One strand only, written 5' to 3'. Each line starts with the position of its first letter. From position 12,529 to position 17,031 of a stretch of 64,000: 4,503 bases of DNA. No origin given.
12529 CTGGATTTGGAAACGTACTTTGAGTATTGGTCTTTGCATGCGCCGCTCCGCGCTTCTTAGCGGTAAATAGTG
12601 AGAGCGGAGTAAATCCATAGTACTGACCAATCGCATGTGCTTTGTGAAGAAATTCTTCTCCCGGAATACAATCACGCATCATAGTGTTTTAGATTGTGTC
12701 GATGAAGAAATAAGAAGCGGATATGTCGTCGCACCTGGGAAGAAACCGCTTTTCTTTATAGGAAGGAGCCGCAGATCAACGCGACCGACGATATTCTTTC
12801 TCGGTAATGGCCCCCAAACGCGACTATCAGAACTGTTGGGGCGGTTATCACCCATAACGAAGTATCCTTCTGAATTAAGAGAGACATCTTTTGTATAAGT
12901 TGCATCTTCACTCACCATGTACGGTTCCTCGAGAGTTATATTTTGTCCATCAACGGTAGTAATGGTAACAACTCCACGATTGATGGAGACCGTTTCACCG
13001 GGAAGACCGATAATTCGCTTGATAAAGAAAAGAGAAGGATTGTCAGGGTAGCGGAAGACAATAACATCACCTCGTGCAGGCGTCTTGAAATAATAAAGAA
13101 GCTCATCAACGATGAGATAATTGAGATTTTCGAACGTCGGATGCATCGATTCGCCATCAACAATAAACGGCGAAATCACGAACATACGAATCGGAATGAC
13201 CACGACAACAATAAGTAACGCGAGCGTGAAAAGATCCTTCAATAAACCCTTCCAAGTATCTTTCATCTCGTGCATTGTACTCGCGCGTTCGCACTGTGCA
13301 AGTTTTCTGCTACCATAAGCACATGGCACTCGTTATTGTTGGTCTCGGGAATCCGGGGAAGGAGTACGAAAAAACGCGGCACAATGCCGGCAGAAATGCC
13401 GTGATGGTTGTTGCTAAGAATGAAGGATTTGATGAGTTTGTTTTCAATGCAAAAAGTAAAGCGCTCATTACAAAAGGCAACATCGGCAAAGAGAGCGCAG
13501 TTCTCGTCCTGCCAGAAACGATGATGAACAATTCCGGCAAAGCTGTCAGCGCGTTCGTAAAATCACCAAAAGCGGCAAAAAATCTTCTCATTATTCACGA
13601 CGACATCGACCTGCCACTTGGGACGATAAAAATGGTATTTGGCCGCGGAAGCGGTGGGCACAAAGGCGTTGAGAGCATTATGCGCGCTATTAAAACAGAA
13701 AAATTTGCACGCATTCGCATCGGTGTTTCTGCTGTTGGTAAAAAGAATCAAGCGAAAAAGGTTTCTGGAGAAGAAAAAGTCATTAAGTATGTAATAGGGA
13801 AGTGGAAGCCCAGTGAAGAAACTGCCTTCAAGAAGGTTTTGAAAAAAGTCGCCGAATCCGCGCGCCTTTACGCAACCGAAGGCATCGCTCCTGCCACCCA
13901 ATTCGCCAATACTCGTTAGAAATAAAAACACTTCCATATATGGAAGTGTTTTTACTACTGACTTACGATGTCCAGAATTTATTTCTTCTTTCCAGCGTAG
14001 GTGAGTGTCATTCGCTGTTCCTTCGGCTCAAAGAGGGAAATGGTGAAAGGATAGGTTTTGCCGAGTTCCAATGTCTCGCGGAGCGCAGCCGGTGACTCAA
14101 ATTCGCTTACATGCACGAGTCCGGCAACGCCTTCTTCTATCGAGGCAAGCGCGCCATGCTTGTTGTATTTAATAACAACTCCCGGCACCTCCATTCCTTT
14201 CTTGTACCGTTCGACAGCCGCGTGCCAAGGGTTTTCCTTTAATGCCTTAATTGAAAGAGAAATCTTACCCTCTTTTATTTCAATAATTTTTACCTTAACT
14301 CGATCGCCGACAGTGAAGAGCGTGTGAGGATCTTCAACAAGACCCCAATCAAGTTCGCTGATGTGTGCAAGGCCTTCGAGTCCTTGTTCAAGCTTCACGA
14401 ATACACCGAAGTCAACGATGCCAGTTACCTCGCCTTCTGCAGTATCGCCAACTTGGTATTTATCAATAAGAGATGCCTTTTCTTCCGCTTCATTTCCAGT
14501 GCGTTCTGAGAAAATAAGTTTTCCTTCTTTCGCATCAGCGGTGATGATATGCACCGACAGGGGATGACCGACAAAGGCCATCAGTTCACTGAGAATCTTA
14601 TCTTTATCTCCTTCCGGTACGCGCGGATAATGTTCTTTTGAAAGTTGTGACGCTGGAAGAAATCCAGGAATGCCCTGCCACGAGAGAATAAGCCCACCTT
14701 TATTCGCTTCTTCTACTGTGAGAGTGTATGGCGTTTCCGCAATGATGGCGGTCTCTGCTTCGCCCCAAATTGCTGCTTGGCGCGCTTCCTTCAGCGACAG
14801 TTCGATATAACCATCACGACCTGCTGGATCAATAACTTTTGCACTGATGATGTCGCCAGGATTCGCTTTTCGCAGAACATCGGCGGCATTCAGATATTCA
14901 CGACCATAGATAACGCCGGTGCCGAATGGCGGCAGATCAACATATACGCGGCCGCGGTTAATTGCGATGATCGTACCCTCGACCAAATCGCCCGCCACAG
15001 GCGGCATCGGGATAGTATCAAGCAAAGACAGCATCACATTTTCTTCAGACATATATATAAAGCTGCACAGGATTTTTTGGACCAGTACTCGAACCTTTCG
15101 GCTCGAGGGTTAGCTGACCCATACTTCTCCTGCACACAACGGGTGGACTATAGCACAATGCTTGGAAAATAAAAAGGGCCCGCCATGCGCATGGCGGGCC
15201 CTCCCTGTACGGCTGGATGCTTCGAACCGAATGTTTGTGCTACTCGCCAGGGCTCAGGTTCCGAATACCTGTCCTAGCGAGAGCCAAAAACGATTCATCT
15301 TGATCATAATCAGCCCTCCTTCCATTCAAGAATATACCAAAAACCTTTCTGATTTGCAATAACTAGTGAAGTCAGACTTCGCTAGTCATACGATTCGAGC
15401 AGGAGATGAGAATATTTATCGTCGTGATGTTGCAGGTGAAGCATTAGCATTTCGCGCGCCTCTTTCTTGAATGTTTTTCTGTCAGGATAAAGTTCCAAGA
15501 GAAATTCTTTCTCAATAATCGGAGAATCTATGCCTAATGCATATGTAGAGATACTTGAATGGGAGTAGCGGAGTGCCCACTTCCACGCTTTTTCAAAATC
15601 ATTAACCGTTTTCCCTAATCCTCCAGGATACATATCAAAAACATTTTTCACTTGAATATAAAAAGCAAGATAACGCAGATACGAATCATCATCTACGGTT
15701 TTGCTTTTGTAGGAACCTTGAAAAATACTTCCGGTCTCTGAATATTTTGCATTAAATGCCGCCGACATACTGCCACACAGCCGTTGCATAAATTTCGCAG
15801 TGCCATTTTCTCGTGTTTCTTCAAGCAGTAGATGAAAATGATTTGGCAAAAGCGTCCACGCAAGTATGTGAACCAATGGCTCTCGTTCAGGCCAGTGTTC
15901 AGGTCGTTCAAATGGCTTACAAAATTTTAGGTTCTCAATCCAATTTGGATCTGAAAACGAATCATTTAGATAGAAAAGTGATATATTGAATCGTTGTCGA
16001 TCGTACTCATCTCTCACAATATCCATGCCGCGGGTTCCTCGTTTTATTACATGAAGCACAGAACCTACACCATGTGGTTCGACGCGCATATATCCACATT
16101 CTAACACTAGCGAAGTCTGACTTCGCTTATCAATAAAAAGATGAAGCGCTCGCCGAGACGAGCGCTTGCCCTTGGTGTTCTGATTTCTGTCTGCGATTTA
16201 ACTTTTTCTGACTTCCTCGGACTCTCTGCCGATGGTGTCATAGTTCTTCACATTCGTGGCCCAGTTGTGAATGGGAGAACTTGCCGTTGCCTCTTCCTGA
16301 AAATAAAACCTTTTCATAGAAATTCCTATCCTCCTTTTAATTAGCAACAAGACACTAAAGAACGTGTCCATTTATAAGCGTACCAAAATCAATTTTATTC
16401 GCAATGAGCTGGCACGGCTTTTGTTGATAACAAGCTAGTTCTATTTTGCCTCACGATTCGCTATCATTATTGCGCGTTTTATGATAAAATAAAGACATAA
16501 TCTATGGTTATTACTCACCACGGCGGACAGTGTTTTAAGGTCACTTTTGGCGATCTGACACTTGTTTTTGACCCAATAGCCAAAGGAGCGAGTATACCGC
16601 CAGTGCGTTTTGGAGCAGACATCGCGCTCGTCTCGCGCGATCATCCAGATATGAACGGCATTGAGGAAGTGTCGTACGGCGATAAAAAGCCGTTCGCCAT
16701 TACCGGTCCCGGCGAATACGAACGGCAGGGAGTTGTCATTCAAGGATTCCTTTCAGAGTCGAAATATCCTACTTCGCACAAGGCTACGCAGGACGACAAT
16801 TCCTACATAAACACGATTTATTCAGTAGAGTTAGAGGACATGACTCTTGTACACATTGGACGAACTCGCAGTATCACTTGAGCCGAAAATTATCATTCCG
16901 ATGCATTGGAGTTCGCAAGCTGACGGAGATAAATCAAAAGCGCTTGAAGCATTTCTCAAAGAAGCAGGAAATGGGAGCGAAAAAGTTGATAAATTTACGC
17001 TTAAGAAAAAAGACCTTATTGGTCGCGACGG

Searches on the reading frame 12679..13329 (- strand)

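Call 47: search_protein_families(library=pfam, proteins=[window:12679-13329:-], max_evalue=0.01)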
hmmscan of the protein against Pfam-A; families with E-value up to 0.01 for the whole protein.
window:12679-13329:- (216 aa): 3 families
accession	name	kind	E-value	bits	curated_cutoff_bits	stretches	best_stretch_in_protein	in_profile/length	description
PF10502.14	Peptidase_S26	-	2.6e-44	151.6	22.9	1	32-188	3-167/168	Signal peptidase, peptidase S26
PF00717.28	Peptidase_S24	-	0.003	17.7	23.3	1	57-110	40-85/116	Peptidase S24-like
PF17142.10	SusF_N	-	0.0043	17.1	28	1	117-174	114-170/276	Outer membrane protein SusF, N-terminal domain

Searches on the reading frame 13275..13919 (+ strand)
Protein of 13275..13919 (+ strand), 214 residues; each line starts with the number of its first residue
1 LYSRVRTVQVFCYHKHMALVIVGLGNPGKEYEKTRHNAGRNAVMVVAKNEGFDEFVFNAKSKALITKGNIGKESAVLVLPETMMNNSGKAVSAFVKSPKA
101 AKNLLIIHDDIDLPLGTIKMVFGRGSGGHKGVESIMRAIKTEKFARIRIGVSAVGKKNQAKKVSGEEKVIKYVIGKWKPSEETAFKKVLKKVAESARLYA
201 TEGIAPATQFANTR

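Call 47: search_protein_families(library=pfam, proteins=[window:13275-13919:+], max_evalue=0.01)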
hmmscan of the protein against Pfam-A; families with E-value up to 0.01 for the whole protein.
window:13275-13919:+ (214 aa): 1 family
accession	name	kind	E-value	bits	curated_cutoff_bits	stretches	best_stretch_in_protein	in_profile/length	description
PF01195.25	Pept_tRNA_hydro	-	7.6e-50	169.7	27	1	20-209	1-180/183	Peptidyl-tRNA hydrolase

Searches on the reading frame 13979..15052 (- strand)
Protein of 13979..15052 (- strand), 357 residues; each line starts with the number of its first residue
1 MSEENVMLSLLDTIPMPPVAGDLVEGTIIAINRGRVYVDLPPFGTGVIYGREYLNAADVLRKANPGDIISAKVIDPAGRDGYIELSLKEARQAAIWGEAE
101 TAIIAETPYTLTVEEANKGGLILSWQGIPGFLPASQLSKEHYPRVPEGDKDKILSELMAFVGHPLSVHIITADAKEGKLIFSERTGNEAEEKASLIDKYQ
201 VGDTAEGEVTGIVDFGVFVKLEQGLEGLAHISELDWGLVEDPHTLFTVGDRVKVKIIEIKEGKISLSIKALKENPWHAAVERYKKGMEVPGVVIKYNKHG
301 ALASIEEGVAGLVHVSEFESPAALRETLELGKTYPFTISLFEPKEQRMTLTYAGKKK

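Call 8: search_protein_families(library=pfam, proteins=[window:13979-15052:-], max_evalue=0.01)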
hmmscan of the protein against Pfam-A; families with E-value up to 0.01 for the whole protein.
window:13979-15052:- (357 aa): 3 families
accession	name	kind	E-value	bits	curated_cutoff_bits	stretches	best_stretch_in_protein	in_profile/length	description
PF00575.29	S1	-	6e-37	126.3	22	3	198-269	1-74/74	S1 RNA binding domain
PF23459.1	S1_RRP5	-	5.3e-09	37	27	1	283-339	1-59/72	RRP5 S1 domain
PF02599.21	CsrA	-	0.0093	16.4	27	0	247-273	13-39/53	Global regulator protein family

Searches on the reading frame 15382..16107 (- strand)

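Call 47: search_protein_families(library=pfam, proteins=[window:15382-16107:-], max_evalue=0.01)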
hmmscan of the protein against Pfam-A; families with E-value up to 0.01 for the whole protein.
window:15382-16107:- (241 aa): 1 family
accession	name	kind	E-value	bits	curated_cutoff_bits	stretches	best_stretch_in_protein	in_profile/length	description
PF01797.21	Y1_Tnp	-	3.8e-08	33.9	23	1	79-152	41-119/121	Transposase IS200 like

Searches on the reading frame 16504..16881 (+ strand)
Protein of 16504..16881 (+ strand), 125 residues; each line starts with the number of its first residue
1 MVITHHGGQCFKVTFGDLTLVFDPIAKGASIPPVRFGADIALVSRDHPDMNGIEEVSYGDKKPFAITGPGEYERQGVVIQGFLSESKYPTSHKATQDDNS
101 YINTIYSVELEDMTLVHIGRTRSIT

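Call 47: search_protein_families(library=pfam, proteins=[window:16504-16881:+], max_evalue=0.01)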
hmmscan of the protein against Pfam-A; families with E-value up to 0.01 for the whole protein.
window:16504-16881:+ (125 aa): 1 family
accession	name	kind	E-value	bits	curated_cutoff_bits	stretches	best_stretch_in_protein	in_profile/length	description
PF13483.12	Lactamase_B_3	-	1e-12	48.8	24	1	3-121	2-111/160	Beta-lactamase superfamily domain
